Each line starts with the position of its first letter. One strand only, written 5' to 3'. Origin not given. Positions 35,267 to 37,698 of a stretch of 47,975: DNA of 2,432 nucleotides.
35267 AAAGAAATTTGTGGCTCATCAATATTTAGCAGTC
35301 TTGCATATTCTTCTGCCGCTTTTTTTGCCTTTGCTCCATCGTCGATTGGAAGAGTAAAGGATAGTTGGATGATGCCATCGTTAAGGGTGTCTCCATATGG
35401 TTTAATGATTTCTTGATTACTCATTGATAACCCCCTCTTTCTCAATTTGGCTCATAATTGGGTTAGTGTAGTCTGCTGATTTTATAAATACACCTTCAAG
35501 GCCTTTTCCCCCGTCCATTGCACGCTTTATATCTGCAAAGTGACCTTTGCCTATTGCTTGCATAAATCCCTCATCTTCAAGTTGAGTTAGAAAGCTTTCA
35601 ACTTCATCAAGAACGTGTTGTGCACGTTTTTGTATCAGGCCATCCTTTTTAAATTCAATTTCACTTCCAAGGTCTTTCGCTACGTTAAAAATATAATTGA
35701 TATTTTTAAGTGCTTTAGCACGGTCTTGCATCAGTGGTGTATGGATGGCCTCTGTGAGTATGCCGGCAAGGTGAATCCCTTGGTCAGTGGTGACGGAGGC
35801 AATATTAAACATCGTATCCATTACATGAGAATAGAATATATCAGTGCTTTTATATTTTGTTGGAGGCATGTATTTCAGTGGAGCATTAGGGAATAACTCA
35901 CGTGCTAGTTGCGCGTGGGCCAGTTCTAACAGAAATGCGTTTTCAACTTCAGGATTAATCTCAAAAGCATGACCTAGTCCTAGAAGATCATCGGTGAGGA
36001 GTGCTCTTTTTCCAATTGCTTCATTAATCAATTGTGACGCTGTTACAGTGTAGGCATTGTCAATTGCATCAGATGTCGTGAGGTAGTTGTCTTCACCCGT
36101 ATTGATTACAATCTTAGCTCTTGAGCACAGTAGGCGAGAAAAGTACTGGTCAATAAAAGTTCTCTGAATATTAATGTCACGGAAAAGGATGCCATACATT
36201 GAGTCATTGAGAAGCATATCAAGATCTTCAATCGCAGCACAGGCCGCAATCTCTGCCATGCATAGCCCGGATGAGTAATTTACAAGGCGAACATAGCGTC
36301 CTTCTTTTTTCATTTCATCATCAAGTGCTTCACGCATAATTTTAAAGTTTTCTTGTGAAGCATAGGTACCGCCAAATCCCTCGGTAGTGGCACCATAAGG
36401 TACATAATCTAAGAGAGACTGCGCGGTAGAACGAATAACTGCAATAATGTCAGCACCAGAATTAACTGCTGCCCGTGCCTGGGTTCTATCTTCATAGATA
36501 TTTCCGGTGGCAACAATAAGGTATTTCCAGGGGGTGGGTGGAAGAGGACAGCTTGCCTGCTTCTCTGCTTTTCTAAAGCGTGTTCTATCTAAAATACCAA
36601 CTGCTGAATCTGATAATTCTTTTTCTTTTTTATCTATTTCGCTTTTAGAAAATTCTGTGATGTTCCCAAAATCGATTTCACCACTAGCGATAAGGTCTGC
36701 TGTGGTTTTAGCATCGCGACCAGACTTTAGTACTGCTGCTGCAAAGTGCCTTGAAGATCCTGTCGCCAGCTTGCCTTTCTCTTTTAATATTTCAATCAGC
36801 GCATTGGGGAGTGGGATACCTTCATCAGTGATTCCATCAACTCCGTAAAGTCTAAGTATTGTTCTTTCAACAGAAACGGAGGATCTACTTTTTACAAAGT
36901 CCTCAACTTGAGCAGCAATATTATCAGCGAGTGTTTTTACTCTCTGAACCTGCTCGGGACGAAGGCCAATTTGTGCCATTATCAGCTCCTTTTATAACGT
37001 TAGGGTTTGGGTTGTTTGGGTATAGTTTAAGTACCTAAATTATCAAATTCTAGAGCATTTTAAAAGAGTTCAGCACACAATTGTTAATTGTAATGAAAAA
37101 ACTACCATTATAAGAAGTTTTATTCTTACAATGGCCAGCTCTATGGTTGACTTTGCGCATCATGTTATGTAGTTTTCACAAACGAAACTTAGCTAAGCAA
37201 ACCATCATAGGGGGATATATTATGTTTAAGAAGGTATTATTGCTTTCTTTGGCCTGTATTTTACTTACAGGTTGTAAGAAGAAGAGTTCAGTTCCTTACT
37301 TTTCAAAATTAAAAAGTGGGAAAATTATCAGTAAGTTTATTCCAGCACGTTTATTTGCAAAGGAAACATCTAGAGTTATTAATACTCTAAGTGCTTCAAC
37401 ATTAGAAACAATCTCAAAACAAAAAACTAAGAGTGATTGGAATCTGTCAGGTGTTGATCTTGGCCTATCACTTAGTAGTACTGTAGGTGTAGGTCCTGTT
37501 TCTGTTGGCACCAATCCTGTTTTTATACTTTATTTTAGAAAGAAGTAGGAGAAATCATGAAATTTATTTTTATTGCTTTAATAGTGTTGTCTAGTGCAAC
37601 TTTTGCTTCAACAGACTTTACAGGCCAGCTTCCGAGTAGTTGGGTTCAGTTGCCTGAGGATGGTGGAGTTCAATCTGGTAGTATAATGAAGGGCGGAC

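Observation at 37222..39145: Three-gene lipoprotein/secreted cassette built from a reiterated ~37-aa module I cannot assign to any family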

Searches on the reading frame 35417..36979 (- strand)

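Call 14: search_protein_families(library=pfam, proteins=[window:35417-36979:-], max_evalue=0.001)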
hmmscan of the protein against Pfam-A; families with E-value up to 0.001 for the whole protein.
window:35417-36979:- (520 aa): 1 family
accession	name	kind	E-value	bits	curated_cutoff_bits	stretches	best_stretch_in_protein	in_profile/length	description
PF09043.17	Lys-AminoMut_A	-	1.4e-224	746.7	25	1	6-509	3-506/508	D-Lysine 5,6-aminomutase TIM-barrel domain of alpha subunit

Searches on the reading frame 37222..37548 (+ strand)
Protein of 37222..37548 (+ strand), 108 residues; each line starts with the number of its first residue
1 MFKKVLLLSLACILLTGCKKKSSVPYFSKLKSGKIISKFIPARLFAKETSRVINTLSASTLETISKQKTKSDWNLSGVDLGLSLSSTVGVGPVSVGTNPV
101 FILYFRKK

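Call 3: search_protein_families(library=pfam, proteins=[window:37222-37548:+], max_evalue=1)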
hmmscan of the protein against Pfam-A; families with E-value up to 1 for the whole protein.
window:37222-37548:+ (108 aa): 0 families

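Call 4: search_protein_families(library=ncbifam, proteins=[window:37222-37548:+], max_evalue=1)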
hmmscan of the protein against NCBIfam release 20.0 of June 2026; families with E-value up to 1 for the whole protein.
window:37222-37548:+ (108 aa): 2 families
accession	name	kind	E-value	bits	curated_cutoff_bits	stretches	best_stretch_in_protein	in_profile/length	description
NF033894.1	Eex_IncN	subfamily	0.0083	16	33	1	3-28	1-29/65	EexN family lipoprotein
NF041193.1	lipo_SP0191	subfamily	0.03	14.4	75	1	1-58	1-58/190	SP0191 family lipoprotein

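Call 19: search_protein_families(library=pfam, proteins=[window:37273-37545:+], max_evalue=10)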
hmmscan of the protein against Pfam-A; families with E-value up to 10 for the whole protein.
seq(91 aa): 0 families

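Call 74: search_protein_families(library=padloc, proteins=[window:37222-37545:+], max_evalue=0.1)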
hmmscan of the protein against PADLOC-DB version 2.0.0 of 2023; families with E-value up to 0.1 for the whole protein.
window:37222-37545:+ (108 aa): 0 families

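Call 78: search_protein_families(library=pfam, alignment_id=A7, max_evalue=1)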
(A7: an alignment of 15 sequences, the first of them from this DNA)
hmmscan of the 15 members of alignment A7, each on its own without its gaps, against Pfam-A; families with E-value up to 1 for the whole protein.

A. member 1, seq(108 aa): 0 families

B. families by the number of members that match (of 15 scanned): 4 families
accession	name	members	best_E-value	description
PF22949.1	HRI2_3H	1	0.067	Heme-regulated eIF-2-alpha kinase, helical domain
PF24393.1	Pepco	1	0.087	Pepco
PF08139.17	LPAM_1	1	0.12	Prokaryotic membrane lipoprotein lipid attachment site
PF22157.2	SupH-like_C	1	0.15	Sucrose hydrolase-like, C-terminal domain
